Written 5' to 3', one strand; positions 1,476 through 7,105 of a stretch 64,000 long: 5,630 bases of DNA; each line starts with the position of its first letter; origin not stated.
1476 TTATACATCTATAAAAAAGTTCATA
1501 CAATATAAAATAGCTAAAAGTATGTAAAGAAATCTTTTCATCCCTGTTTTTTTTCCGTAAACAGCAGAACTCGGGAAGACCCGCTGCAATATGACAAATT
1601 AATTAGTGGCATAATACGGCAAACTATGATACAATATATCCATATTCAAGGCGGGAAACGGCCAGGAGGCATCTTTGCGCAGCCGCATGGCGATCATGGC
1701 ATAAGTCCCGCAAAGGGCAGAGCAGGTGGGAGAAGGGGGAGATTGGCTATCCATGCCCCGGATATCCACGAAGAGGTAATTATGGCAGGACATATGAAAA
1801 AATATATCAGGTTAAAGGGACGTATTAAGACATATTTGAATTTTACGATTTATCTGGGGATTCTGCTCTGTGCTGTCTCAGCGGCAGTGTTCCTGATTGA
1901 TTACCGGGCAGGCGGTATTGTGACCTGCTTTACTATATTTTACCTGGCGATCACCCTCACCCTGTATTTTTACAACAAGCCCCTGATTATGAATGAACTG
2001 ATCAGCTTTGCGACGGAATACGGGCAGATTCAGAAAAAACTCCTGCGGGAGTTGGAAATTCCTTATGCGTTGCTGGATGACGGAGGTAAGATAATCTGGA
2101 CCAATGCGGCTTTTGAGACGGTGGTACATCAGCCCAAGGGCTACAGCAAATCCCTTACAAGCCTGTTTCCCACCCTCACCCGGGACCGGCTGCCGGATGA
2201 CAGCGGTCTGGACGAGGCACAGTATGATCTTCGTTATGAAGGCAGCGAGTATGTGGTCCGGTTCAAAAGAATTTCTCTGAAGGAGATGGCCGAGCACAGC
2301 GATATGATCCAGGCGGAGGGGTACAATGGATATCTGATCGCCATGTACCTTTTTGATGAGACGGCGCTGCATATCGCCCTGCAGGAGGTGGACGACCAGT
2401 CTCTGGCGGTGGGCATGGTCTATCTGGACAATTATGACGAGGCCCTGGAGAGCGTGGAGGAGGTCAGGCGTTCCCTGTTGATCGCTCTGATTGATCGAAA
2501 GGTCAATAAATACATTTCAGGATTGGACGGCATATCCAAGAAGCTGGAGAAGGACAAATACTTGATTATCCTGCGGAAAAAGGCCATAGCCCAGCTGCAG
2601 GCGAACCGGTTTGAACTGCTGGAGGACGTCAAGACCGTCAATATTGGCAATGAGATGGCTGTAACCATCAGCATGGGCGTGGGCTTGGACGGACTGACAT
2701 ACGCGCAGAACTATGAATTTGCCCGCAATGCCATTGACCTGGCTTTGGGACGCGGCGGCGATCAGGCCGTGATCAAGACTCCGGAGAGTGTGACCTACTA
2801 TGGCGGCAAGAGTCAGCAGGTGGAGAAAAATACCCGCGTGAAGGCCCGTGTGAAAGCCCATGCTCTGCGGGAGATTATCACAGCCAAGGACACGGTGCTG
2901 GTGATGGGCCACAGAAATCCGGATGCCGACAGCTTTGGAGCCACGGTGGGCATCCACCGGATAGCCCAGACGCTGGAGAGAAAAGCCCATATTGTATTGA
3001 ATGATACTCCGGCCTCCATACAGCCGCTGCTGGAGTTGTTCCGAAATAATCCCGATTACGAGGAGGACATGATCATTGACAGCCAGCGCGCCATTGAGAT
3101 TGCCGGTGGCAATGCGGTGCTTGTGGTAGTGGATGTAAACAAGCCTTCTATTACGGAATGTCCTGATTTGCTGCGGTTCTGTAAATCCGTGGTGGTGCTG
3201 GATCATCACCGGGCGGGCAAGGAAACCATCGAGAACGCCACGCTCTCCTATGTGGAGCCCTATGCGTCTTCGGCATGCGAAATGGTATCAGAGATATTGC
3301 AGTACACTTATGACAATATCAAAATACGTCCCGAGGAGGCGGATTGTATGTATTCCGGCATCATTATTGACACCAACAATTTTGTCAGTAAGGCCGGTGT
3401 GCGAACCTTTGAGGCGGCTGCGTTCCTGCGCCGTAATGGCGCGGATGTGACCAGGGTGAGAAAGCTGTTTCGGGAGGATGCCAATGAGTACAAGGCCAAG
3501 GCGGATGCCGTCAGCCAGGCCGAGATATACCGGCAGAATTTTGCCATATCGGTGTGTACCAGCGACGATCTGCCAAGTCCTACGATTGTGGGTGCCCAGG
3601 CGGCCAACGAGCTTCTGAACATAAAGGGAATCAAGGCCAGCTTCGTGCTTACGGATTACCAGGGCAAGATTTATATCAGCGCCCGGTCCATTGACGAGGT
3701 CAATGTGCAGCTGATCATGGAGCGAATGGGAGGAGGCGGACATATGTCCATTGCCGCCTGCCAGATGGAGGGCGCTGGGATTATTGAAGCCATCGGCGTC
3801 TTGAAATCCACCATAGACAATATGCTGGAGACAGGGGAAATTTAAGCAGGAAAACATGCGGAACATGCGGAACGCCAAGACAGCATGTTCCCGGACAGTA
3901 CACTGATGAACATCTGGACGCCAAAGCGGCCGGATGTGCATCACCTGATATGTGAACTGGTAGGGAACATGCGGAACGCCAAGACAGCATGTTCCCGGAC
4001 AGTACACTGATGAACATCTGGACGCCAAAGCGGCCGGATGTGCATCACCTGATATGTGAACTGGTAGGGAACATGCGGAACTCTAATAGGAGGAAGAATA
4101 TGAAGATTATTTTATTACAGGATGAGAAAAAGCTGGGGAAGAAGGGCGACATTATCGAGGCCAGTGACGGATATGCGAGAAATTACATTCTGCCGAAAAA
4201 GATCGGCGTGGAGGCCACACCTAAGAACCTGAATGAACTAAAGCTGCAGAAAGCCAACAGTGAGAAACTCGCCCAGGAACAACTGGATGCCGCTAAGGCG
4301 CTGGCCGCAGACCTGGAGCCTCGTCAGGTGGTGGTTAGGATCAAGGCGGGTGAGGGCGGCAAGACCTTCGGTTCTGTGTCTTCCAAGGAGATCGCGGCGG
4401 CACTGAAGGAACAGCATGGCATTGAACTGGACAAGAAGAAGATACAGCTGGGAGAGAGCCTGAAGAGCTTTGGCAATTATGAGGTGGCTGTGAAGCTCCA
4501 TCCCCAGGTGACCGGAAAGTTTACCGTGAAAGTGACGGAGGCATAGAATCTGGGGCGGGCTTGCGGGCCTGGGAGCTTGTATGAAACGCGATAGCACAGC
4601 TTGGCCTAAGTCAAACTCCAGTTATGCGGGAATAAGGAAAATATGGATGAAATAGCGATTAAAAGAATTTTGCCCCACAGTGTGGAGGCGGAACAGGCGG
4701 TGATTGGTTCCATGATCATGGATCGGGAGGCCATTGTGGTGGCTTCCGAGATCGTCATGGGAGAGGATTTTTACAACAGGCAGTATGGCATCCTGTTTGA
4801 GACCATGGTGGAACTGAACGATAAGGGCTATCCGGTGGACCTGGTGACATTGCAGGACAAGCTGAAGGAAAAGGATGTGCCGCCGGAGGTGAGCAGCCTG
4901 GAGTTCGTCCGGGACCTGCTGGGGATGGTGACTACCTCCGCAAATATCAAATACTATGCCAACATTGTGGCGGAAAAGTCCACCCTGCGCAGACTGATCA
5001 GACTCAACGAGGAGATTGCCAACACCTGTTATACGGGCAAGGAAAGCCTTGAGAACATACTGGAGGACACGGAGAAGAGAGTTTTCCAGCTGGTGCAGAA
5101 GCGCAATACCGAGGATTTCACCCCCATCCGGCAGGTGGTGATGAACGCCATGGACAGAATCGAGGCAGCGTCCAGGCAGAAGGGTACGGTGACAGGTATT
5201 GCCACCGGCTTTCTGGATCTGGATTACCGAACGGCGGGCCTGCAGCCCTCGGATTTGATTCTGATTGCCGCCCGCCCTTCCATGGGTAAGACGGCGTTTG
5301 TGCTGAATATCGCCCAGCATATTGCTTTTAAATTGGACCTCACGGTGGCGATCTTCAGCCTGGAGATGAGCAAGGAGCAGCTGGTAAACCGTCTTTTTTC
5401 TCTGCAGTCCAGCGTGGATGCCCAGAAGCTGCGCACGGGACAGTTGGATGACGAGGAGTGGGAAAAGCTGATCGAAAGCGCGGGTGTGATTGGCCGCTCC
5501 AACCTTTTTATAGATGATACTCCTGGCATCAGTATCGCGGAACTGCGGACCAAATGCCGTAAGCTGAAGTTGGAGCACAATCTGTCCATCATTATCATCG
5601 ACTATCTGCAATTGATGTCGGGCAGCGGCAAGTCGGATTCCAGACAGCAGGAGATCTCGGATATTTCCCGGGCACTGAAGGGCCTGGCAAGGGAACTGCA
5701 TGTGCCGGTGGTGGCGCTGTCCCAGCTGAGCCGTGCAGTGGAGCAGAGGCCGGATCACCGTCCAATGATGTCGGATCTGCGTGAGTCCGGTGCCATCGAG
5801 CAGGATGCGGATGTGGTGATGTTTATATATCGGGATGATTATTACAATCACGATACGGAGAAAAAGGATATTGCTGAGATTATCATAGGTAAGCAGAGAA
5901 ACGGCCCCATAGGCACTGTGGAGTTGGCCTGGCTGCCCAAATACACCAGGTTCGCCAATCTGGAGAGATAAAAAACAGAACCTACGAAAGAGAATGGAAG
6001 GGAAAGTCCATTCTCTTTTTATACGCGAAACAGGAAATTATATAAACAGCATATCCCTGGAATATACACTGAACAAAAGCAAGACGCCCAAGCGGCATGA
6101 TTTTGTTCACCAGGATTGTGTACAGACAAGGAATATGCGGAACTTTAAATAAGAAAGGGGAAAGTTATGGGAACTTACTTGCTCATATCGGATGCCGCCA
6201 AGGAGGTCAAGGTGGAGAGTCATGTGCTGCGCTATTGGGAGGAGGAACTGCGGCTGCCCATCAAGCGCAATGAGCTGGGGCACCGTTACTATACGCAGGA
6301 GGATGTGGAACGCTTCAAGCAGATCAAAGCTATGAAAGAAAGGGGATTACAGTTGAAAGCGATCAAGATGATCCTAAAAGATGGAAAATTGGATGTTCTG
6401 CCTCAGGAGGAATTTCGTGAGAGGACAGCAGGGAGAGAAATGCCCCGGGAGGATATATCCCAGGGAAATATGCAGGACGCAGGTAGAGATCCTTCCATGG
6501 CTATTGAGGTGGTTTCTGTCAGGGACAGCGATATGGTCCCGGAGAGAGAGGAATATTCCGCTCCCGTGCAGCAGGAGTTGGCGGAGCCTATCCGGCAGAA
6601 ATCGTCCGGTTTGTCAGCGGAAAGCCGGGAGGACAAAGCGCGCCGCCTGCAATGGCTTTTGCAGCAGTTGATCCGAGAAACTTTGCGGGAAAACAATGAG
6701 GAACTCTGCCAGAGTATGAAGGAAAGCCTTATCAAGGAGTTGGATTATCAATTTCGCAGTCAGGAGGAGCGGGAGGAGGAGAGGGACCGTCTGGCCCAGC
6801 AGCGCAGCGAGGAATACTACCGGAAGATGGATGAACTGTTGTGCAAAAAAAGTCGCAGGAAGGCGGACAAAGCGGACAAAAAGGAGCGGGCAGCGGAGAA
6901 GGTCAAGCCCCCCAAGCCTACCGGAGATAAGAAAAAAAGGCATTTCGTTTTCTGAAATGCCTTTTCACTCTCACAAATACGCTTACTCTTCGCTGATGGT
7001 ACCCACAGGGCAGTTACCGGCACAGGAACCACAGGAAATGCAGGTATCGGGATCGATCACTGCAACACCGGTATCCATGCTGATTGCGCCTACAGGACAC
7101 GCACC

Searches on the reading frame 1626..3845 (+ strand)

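Call 38: search_protein_families(library=pfam, proteins=[window:1626-3845:+])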
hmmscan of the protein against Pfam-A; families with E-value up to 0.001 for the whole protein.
window:1626-3845:+ (739 aa): 3 families
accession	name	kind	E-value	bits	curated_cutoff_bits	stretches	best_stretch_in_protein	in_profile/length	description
PF01368.27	DHH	-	9.1e-27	94.3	28.1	1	424-579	2-125/125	DHH family, N-terminal domain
PF24898.2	GGDEF_GdpP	-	1.1e-24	87.5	30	1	265-388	1-123/126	Cyclic-di-AMP phosphodiesterase GdpP-like, GGDEF domain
PF02272.25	DHHA1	-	4.1e-11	43.7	25.9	1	657-721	19-87/102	DHHA1 domain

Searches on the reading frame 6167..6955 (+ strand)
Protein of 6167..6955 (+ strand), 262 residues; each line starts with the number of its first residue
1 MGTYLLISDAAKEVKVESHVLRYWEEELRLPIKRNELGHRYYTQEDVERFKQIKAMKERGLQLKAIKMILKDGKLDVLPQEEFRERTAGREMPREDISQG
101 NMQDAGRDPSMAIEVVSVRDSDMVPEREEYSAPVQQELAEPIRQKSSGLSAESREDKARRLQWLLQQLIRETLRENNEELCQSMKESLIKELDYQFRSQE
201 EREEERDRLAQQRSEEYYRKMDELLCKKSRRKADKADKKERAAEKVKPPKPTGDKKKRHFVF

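Call 38: search_protein_families(library=pfam, proteins=[window:6167-6955:+])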
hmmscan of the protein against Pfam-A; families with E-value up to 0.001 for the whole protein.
window:6167-6955:+ (262 aa): 2 families
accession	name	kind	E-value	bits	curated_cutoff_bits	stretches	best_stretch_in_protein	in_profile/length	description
PF13411.12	MerR_1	-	3.7e-23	81.8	21.6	1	7-71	3-67/69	MerR HTH family regulatory protein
PF00376.29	MerR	-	9.9e-07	28.9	28.2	1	7-42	2-38/38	MerR family regulatory protein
